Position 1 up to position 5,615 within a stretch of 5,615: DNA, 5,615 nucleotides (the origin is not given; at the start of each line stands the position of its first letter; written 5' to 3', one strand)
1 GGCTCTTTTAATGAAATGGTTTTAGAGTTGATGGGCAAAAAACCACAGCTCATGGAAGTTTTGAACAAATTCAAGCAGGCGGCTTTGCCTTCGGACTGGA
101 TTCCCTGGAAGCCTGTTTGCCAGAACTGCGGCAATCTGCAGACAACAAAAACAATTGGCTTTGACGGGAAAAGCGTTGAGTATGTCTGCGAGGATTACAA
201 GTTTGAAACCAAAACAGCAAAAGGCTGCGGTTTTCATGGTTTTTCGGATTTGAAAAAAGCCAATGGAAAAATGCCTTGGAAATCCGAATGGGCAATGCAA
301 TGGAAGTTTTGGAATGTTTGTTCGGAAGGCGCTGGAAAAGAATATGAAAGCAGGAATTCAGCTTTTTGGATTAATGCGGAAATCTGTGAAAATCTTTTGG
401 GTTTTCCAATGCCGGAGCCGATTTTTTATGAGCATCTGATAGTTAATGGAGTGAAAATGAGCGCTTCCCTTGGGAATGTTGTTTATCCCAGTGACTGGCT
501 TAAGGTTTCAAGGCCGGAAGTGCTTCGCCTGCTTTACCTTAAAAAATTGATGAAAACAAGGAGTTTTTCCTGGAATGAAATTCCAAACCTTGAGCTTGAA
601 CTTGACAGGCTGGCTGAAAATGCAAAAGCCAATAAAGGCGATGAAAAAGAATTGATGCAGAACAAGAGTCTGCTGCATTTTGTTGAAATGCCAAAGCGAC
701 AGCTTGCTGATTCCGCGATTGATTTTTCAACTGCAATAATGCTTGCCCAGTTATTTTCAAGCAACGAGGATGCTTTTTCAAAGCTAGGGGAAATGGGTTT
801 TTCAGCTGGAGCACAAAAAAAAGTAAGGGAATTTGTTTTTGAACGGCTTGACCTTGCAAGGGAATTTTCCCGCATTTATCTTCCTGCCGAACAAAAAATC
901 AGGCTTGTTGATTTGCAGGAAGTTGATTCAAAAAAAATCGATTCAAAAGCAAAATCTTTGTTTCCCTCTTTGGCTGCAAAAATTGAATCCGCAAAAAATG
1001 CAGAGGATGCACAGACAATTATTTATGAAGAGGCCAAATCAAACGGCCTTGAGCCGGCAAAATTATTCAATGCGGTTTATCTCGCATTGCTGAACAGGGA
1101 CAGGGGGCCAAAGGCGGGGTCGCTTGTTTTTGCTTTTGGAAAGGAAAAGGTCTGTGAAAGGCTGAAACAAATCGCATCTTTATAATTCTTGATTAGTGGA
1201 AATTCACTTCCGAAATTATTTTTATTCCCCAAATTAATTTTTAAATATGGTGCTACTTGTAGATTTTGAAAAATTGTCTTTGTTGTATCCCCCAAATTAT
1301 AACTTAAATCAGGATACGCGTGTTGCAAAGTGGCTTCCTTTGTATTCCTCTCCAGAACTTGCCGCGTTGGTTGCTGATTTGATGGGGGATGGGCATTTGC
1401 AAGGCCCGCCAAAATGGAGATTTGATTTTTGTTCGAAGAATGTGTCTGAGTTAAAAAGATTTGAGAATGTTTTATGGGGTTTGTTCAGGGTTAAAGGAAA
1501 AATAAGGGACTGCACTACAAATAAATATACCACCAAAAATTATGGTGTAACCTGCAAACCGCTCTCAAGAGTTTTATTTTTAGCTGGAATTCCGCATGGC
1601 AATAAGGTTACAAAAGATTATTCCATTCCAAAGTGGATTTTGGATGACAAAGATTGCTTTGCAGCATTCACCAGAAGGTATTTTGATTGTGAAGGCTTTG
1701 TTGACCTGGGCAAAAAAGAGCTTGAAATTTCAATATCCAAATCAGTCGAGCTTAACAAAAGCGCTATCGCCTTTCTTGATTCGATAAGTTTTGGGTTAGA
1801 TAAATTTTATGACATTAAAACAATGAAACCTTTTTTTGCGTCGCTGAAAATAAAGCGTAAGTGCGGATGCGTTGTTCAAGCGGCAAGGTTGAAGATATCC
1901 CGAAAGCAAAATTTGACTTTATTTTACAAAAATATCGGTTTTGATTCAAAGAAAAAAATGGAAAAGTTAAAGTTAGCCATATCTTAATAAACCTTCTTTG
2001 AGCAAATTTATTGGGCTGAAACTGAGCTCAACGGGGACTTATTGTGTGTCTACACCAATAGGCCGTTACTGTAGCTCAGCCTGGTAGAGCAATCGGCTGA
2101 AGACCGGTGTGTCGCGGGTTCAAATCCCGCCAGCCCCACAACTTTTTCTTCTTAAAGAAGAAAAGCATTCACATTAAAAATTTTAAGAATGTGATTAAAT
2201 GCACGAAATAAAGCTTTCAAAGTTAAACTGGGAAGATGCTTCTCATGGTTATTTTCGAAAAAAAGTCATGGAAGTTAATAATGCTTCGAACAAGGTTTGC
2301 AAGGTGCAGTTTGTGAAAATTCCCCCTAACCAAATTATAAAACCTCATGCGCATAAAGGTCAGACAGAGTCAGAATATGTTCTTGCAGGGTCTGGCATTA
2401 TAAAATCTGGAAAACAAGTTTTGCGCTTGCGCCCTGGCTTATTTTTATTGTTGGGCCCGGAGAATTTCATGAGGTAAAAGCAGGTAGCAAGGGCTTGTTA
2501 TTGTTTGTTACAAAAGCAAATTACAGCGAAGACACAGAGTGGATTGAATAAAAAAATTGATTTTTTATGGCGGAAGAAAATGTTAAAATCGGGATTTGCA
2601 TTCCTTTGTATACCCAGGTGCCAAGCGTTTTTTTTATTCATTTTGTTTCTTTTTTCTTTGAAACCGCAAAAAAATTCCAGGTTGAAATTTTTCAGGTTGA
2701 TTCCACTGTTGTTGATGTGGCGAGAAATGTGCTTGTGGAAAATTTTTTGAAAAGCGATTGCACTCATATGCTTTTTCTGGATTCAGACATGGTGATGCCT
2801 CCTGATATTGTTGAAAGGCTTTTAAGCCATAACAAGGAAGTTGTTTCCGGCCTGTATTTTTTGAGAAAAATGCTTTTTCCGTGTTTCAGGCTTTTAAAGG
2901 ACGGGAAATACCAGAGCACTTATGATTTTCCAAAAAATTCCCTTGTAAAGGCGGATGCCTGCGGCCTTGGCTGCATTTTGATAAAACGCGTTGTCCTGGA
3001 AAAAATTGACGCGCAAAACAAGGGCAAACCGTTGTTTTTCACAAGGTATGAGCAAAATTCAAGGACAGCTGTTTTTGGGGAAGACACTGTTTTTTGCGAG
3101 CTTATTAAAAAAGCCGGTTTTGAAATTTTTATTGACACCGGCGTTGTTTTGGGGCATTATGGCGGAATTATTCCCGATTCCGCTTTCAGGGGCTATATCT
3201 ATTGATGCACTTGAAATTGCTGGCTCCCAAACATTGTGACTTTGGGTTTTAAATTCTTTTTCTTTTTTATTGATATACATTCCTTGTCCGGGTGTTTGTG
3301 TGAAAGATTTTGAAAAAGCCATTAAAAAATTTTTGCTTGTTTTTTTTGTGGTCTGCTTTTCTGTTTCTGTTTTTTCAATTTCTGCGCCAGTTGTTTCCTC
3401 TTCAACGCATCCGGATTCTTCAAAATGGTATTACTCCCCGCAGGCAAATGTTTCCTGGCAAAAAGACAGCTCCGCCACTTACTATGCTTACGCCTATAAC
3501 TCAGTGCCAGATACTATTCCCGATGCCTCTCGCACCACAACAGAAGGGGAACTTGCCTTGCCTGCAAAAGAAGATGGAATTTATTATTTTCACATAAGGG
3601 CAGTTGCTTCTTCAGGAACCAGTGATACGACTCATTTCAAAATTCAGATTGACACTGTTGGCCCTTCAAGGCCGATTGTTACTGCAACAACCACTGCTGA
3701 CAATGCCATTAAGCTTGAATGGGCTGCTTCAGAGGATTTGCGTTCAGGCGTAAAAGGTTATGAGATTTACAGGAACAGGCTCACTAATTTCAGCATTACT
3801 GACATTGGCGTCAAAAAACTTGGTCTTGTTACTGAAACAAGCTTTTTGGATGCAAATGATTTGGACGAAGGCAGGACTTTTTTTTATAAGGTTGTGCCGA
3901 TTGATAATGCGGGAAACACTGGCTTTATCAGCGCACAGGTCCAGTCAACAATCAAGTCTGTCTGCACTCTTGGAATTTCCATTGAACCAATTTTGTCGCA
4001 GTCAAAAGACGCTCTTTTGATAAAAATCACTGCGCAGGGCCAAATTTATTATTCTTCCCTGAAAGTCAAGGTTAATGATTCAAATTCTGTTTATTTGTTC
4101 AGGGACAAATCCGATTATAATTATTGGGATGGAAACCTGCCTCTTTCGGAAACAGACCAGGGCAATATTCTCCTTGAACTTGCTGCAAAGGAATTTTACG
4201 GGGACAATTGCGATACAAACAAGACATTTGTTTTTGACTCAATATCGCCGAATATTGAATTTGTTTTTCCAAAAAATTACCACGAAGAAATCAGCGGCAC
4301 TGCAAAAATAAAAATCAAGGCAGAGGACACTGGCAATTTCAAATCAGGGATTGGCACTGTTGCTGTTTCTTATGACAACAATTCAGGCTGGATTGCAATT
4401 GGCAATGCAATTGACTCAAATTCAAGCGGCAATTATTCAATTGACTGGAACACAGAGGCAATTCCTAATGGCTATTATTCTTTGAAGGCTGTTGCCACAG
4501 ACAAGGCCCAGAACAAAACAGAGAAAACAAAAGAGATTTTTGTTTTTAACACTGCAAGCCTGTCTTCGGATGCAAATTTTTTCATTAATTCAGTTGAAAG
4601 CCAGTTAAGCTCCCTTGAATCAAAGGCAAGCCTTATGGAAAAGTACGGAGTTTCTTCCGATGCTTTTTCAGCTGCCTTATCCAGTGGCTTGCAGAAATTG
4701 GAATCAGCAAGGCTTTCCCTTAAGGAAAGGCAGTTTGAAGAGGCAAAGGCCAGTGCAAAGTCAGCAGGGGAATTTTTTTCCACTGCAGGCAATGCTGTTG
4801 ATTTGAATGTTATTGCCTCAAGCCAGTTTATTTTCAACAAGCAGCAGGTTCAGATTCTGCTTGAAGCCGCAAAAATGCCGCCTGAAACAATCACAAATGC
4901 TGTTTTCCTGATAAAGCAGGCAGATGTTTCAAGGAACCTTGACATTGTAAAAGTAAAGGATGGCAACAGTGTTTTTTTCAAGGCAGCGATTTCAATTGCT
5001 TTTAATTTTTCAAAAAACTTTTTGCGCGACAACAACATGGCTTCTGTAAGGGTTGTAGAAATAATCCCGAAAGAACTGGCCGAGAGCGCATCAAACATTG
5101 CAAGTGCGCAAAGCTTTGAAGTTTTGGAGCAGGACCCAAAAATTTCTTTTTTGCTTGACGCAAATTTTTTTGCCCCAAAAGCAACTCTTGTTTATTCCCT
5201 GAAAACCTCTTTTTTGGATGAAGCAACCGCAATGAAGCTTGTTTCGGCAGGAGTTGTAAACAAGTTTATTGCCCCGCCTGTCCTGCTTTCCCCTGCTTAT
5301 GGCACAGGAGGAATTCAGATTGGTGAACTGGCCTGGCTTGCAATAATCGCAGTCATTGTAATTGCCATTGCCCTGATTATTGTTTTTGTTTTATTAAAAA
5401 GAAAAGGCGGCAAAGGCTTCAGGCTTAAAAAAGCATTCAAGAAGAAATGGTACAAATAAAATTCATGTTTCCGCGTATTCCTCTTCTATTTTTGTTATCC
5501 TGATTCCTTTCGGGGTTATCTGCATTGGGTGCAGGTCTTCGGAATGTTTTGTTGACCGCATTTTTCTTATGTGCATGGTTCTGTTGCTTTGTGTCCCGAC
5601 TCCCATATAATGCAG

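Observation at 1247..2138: Free-standing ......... endonuclease gene directly upstream of an ORF-less BHB intron: possible endonuclease-intron partnership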

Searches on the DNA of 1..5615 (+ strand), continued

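Call 20: search_rna_families(sources=[L017, L018], threshold=gathering, show_alignments=4)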
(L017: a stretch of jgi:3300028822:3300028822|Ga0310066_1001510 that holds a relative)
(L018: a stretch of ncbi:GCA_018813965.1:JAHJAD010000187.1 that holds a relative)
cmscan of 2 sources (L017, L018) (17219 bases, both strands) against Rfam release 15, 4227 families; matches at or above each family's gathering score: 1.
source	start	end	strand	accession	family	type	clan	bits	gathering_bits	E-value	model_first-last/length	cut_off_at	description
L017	4748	4813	-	RF00005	tRNA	Gene; tRNA;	CL00001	45.2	29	5.8e-07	1-71/71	no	tRNA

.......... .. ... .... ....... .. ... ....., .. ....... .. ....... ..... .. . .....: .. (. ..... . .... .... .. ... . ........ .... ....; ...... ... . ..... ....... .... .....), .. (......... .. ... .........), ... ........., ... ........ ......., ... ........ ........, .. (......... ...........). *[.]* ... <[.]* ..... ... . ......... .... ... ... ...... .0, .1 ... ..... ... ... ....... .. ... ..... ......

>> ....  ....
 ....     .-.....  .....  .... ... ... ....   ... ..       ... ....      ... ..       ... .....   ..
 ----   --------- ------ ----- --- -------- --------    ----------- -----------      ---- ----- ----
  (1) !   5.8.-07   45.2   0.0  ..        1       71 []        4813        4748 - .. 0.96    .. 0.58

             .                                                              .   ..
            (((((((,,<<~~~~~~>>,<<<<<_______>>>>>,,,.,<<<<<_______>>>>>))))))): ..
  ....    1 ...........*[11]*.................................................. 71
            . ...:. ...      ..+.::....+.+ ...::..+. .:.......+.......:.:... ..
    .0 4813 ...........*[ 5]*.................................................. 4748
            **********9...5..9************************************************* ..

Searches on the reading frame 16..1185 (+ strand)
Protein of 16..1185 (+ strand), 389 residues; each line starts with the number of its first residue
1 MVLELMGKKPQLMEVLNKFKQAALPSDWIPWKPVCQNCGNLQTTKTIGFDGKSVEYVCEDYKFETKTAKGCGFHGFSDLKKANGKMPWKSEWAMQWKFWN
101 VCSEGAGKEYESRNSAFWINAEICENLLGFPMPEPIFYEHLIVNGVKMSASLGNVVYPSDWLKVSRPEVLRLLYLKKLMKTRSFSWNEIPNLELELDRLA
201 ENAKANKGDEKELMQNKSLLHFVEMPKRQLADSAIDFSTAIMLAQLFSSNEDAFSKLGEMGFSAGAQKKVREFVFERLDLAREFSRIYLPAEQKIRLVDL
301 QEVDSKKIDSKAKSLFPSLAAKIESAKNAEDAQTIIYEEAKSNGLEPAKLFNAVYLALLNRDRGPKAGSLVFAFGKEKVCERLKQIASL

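Call 4: search_protein_families(library=pfam, proteins=[window:16-1185:+], max_evalue=0.1)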
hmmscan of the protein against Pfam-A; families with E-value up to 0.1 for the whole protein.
window:16-1185:+ (389 aa): 4 families
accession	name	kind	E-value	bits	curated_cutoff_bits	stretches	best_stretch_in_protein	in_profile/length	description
PF01921.24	tRNA-synt_1f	-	7e-45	153.9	27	1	4-215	146-351/360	tRNA synthetases class I (K)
PF19269.4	Anticodon_2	-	6.1e-07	30.4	23.6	1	298-386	50-140/141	Anticodon binding domain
PF09334.17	tRNA-synt_1g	-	1.2e-05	24.7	20.1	1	106-189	288-371/391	tRNA synthetases class I (M)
PF01406.26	tRNA-synt_1e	-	0.0016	18.3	27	1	139-177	245-283/301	tRNA synthetases class I (C) catalytic domain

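Call 62: find_homologous_proteins(query=window:16-1182:+, max_evalue=1e-60)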
Query window:16-1182:+ (389 aa): 611 proteins with E <= 1e-60 among 3924 candidates; the best 120 are listed.
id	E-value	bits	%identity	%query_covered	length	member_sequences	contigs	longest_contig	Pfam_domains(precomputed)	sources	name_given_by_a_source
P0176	2.6e-259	877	100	100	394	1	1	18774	PF19269.5,PF09334.18,PF01921.25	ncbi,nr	ncbi:MAG: lysine--tRNA ligase, partial [Candidatus ainarchaeum sp.]|nr:lysine--tRNA ligase [Candidat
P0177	2.8e-204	696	79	99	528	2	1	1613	PF19269.5,PF09334.18,PF01921.25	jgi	jgi:lysyl-tRNA synthetase class 1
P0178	1.2e-174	599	69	99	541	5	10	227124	PF19269.5,PF09334.18,PF01921.25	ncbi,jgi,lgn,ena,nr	ncbi:MAG TPA: lysine--tRNA ligase [archaeon]|nr:lysine--tRNA ligase [archaeon]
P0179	3.2e-166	571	64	99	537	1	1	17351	PF19269.5,PF01921.25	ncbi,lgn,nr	ncbi:MAG: lysine--tRNA ligase [Candidatus Diapherotrites archaeon]|nr:lysine--tRNA ligase [Candidatu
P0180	1.7e-160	552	62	99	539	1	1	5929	PF19269.5,PF01921.25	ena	-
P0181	5.5e-147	508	59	99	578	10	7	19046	PF19269.5,PF09334.18,PF01921.25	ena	-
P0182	8.9e-147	507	58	99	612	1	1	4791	PF19269.5,PF01921.25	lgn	-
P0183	2.8e-142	492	56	99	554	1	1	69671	PF19269.5,PF01921.25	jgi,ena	-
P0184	1.0e-138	480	55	99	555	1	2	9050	PF19269.5,PF09334.18,PF01921.25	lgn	-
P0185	1.8e-138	480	54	98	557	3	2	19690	PF19269.5,PF09334.18,PF01921.25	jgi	-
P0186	8.8e-138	477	54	99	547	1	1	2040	PF19269.5,PF09334.18,PF01921.25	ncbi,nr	ncbi:MAG: lysine--tRNA ligase [Candidatus Diapherotrites archaeon]|nr:lysine--tRNA ligase [Candidatu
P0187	1.2e-128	447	54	94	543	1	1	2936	PF19269.5,PF09334.18,PF01921.25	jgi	-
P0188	6.8e-126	438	53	98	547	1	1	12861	PF09334.18,PF01921.25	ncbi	-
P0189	5.2e-118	412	50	99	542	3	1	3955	PF09334.18,PF01921.25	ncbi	-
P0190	9.8e-118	411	50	99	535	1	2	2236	PF19269.5,PF09334.18,PF01921.25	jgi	-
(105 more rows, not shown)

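Call 63: find_encoding_contigs(protein=P0180, flank=3500, max_places=2)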
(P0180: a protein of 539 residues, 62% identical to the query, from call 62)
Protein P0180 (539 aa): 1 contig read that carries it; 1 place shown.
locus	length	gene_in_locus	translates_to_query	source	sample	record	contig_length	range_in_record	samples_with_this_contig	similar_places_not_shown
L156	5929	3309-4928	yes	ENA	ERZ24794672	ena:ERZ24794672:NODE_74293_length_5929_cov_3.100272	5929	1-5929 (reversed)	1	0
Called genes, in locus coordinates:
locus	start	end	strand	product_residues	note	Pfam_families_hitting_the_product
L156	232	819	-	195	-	PF02002:TFIIE_alpha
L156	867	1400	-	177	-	PF01994:Trm56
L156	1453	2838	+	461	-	-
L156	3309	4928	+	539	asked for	PF01921:tRNA-synt_1f, PF19269:Anticodon_2 (weak)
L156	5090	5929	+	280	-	?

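Call 64: find_encoding_contigs(protein=P0181, flank=3500, max_places=3)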
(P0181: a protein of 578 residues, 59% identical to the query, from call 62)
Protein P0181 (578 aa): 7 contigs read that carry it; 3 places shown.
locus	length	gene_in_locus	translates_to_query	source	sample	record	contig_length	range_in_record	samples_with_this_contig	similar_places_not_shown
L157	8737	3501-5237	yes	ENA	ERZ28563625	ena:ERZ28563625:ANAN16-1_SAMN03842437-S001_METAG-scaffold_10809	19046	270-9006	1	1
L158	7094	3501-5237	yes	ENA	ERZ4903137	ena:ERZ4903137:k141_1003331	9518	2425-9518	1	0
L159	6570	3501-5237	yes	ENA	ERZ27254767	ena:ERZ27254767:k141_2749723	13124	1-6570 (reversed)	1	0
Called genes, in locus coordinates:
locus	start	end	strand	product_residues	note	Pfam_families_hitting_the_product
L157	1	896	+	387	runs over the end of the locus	PF00155:Aminotran_1_2, PF00266:Aminotran_5 (faint)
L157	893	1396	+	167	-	-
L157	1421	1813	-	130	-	PF00383:dCMP_cyt_deam_1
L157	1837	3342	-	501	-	PF00133:tRNA-synt_1, PF01406:tRNA-synt_1e, PF09334:tRNA-synt_1g, PF00133:tRNA-synt_1, PF01406:tRNA-synt_1e (weak), PF19303:Anticodon_3 (weak), PF08264:Anticodon_1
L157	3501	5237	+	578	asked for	PF09334:tRNA-synt_1g (faint), PF01921:tRNA-synt_1f, PF19269:Anticodon_2 (weak)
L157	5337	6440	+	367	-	PF01266:DAO (faint), PF01494:FAD_binding_3 (faint), PF05834:Lycopene_cycl (faint), PF07992:Pyr_redox_2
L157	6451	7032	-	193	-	-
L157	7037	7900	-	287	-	PF01040:UbiA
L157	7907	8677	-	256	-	PF06745:ATPase, PF13481:AAA_25 (weak), PF23442:DUF7125 (faint), PF06745:ATPase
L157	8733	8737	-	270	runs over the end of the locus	-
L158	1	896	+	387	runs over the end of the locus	PF00155:Aminotran_1_2, PF00266:Aminotran_5 (faint)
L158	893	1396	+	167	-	-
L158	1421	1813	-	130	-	PF00383:dCMP_cyt_deam_1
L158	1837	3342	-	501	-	PF00133:tRNA-synt_1, PF01406:tRNA-synt_1e, PF09334:tRNA-synt_1g, PF00133:tRNA-synt_1, PF01406:tRNA-synt_1e (weak), PF19303:Anticodon_3 (weak), PF08264:Anticodon_1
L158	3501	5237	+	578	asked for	PF09334:tRNA-synt_1g (faint), PF01921:tRNA-synt_1f, PF19269:Anticodon_2 (weak)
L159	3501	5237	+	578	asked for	PF09334:tRNA-synt_1g (faint), PF01921:tRNA-synt_1f, PF19269:Anticodon_2 (weak)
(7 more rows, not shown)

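Call 65: find_encoding_contigs(protein=P0182, flank=3500, max_places=2)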
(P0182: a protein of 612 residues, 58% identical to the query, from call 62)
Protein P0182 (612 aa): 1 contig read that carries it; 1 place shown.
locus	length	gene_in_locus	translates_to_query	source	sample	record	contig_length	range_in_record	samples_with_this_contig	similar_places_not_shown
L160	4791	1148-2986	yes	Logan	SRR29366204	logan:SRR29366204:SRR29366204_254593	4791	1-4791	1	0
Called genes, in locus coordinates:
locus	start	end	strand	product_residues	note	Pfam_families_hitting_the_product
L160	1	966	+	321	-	?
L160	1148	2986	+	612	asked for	PF01921:tRNA-synt_1f, PF19269:Anticodon_2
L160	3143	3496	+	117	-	-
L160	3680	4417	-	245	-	PF06745:ATPase, PF13481:AAA_25 (weak)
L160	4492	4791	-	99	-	?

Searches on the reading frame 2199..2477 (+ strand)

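Call 4: search_protein_families(library=pfam, proteins=[window:2199-2477:+], max_evalue=0.1)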
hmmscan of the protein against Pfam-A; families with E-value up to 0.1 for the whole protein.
window:2199-2477:+ (92 aa): 3 families
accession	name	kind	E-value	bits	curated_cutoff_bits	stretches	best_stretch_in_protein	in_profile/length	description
PF07883.17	Cupin_2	-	6.4e-06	26.2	27.2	1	38-83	2-46/70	Cupin domain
PF12973.13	Cupin_7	-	0.00028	21.1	27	1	4-72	6-70/105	ChrR Cupin-like domain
PF02311.25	AraC_binding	-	0.081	13.1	21.1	0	43-88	12-56/135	AraC-like ligand binding domain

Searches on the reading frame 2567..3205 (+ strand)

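Call 4: search_protein_families(library=pfam, proteins=[window:2567-3205:+], max_evalue=0.1)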
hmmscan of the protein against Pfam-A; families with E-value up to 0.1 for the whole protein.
window:2567-3205:+ (212 aa): 1 family
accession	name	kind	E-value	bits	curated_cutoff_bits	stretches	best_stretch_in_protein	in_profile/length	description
PF03452.20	Anp1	-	6.6e-07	29.5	28.8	1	51-94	123-167/263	Anp1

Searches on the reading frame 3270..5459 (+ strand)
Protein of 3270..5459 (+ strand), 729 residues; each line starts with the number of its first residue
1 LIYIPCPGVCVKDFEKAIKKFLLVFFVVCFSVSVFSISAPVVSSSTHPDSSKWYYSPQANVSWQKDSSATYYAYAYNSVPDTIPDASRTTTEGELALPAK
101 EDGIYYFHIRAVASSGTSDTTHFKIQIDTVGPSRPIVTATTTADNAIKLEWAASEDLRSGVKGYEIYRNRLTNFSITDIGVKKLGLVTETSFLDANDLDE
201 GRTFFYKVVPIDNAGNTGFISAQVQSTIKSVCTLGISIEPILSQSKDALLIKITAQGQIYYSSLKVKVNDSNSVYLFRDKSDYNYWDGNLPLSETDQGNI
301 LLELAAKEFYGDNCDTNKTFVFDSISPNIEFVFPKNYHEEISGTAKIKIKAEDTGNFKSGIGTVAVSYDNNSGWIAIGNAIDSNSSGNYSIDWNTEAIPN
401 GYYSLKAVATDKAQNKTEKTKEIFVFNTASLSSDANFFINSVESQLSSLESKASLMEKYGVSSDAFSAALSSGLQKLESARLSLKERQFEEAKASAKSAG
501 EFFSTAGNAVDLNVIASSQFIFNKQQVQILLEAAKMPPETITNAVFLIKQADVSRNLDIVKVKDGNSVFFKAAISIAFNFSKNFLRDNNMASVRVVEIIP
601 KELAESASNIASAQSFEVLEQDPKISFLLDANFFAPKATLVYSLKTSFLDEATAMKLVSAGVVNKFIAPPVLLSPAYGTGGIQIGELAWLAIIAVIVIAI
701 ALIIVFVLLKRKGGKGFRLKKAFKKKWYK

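Call 4: search_protein_families(library=pfam, proteins=[window:3270-5459:+], max_evalue=0.1)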
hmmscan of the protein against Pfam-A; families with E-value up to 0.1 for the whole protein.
window:3270-5459:+ (729 aa): 6 families
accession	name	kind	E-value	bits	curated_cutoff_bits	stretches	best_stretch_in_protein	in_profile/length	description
PF17957.7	Big_7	-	4.6e-07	30.8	24.1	1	329-407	3-70/70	Bacterial Ig domain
PF19077.6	Big_13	-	0.00039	21.3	27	1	363-421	42-95/102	Bacterial Ig-like domain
PF11797.14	WxLIP_HBD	-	0.0098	16.3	28.9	1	384-417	88-121/138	WxL Interacting Protein, host binding domain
PF13750.12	Big_3_3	-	0.012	15.8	27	1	387-422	1-36/157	Bacterial Ig-like domain (group 3)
PF24489.1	Ig_J_second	-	0.027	15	27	0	100-119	66-85/105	Tip attachment protein J second Ig-like domain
PF15418.12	DUF4625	-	0.072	13.8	27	0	71-127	73-130/131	Domain of unknown function (DUF4625)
